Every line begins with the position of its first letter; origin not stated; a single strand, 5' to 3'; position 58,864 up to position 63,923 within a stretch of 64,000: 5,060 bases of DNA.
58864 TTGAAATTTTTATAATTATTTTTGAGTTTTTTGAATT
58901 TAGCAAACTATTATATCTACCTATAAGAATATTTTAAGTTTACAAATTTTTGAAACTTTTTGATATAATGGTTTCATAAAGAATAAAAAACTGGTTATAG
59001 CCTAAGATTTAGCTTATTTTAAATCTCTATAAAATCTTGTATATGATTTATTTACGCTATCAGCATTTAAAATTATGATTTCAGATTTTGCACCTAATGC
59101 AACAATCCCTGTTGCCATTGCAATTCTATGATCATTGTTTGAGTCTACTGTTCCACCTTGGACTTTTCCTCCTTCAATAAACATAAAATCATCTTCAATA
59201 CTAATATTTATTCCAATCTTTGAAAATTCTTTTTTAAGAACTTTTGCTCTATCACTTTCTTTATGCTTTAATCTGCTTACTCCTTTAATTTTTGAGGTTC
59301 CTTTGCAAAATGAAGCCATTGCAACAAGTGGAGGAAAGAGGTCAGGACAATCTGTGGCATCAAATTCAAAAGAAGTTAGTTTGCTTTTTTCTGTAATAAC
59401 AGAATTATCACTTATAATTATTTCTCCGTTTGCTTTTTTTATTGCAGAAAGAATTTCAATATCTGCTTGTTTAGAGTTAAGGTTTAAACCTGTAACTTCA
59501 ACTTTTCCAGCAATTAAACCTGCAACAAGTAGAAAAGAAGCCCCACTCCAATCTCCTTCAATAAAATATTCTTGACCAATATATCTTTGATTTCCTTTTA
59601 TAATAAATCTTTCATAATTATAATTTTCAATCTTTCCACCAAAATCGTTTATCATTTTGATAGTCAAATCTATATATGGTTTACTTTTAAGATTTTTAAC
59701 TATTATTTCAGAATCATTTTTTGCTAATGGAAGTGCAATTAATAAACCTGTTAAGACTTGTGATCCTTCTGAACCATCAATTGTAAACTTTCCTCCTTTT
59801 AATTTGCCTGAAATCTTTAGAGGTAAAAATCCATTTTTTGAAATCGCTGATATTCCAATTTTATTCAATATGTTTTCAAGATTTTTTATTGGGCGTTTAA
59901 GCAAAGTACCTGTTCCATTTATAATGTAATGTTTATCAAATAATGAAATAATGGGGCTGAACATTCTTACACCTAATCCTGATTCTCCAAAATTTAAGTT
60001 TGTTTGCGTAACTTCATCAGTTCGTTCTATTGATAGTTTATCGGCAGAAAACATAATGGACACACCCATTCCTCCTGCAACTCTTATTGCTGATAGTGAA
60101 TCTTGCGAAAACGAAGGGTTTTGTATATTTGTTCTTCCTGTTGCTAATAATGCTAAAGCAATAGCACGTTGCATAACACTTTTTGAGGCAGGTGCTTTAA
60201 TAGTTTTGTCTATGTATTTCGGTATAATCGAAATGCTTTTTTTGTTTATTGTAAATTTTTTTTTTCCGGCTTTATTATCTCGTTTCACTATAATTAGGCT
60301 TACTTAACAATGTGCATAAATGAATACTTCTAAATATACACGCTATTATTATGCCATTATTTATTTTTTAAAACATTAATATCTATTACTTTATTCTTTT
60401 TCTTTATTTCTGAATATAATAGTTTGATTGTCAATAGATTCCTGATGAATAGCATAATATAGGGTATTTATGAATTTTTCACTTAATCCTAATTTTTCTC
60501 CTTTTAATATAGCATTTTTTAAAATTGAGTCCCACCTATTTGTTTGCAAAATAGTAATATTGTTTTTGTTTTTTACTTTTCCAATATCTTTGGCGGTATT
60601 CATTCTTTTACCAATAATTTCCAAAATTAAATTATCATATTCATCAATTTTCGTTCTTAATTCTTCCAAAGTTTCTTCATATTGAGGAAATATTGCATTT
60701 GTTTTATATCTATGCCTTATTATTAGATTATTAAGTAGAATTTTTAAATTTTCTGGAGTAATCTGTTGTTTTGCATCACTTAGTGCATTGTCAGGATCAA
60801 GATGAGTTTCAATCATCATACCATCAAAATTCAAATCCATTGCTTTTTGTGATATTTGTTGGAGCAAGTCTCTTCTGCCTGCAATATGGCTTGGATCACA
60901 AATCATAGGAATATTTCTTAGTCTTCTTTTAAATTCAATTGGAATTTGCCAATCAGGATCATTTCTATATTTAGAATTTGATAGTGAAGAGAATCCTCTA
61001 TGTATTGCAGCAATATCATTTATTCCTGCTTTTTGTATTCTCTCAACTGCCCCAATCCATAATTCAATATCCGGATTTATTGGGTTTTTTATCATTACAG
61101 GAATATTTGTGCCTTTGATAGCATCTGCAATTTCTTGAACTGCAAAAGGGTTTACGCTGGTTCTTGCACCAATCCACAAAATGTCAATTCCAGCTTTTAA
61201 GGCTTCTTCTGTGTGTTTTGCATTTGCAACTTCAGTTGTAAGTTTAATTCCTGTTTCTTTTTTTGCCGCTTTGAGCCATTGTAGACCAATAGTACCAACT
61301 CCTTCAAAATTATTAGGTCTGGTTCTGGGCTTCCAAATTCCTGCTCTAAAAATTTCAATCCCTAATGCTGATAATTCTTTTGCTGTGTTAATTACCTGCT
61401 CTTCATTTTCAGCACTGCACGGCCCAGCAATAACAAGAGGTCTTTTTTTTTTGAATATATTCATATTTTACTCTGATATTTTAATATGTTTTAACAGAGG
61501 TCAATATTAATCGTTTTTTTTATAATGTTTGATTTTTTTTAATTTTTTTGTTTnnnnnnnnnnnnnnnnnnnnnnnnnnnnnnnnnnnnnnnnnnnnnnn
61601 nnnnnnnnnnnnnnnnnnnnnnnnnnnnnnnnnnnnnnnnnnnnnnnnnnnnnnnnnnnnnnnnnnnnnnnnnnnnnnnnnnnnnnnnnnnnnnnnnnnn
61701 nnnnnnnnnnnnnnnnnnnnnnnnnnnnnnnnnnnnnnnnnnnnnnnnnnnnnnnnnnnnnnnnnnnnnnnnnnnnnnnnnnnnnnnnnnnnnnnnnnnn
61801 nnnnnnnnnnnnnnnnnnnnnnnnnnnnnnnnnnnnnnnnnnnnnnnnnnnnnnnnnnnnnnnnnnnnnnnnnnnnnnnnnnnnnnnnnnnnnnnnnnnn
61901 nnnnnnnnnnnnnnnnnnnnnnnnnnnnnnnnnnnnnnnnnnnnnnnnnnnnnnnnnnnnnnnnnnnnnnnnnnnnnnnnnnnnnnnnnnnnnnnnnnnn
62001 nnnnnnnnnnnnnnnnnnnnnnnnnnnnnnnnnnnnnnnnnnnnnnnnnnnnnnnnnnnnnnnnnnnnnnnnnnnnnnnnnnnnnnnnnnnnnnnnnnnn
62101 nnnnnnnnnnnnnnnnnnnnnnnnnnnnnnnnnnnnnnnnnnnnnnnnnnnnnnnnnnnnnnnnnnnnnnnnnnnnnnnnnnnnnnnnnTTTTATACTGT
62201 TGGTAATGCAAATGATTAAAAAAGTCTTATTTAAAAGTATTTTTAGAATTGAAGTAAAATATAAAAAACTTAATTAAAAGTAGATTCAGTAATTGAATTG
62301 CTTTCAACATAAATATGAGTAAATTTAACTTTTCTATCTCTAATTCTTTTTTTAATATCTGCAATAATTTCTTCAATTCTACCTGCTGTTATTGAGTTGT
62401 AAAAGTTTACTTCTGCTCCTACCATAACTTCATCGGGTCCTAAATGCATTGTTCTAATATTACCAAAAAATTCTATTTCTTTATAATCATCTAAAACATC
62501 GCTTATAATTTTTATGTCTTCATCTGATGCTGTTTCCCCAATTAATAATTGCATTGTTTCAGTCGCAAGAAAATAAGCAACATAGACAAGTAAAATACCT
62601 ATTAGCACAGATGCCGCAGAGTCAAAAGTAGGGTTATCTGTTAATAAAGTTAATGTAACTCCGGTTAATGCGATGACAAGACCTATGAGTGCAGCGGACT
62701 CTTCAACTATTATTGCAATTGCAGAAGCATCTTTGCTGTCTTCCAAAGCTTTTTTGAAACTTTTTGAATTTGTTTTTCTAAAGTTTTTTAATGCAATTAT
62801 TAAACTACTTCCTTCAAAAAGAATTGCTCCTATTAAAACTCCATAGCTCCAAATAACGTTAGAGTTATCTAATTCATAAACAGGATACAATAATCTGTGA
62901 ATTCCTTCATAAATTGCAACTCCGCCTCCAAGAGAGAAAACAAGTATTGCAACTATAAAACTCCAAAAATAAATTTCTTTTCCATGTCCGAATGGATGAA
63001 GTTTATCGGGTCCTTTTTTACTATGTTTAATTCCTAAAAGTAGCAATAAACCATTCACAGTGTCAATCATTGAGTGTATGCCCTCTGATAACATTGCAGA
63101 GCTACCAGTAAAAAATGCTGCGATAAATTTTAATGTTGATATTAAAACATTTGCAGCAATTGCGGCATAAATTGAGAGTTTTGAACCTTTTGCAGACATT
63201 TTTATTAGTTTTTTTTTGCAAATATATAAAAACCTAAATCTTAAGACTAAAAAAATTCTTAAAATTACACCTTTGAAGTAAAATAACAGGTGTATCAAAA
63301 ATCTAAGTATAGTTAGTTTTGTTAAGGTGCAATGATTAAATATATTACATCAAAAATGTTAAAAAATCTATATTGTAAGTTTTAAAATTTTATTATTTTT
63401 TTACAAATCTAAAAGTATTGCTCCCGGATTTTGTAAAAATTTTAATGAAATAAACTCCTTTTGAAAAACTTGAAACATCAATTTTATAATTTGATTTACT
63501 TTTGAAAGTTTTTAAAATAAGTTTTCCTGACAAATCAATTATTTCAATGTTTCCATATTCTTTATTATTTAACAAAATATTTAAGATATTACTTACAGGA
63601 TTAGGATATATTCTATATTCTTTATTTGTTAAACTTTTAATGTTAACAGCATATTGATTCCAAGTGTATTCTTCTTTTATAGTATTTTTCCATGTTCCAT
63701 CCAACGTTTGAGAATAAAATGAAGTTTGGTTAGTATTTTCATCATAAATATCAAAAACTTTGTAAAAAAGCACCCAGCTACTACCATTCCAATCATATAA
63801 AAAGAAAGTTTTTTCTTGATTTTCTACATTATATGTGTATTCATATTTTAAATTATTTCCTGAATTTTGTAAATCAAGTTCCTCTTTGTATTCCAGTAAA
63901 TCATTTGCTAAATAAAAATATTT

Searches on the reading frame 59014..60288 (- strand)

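Call 74: search_protein_families(library=pfam, proteins=[window:59014-60288:-], max_evalue=0.00001)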
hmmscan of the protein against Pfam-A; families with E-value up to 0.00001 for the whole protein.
window:59014-60288:- (424 aa): 1 family
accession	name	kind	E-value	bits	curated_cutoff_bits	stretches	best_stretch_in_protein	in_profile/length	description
PF00275.25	EPSP_synthase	-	1.6e-86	291.1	22.8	1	23-423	4-417/417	EPSP synthase (3-phosphoshikimate 1-carboxyvinyltransferase)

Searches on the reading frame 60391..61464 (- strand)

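Call 74: search_protein_families(library=pfam, proteins=[window:60391-61464:-], max_evalue=0.00001)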
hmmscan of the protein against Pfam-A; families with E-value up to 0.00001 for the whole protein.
window:60391-61464:- (357 aa): 2 families
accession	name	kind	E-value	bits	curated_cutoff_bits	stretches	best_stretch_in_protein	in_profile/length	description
PF00793.26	DAHP_synth_1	-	4e-40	137.8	25.5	1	6-241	15-255/270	DAHP synthetase I family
PF01817.26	CM_2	-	3.8e-19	69.1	27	1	269-347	1-79/80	Chorismate mutase type II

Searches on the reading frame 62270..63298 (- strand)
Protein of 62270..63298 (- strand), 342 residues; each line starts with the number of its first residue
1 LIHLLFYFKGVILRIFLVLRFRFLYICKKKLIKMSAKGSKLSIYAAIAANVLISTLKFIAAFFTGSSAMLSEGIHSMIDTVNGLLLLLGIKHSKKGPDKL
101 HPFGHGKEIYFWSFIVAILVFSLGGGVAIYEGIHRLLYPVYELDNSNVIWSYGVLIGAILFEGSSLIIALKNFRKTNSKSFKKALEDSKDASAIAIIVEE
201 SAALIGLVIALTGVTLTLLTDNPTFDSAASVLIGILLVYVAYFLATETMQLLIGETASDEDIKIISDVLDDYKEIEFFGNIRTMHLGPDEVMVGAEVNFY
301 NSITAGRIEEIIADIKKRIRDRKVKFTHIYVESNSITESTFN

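Call 74: search_protein_families(library=pfam, proteins=[window:62270-63298:-], max_evalue=0.00001)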
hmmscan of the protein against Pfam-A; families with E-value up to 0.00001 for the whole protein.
window:62270-63298:- (342 aa): 1 family
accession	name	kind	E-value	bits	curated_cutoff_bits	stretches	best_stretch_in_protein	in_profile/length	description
PF01545.26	Cation_efflux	-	1.2e-37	130.1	26.6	1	44-252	2-197/198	Cation efflux family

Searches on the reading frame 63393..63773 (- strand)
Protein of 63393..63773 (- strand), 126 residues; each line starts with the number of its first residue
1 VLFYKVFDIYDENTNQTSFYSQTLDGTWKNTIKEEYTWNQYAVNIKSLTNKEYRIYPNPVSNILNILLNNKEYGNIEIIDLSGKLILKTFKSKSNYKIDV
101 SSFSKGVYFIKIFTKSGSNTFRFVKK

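Call 74: search_protein_families(library=pfam, proteins=[window:63393-63773:-], max_evalue=0.00001)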
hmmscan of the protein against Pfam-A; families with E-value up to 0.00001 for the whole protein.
window:63393-63773:- (126 aa): 1 family
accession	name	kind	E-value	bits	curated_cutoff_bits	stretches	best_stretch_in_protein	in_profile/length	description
PF18962.6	Por_Secre_tail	-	9.5e-17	61.5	27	1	55-120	1-70/75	Secretion system C-terminal sorting domain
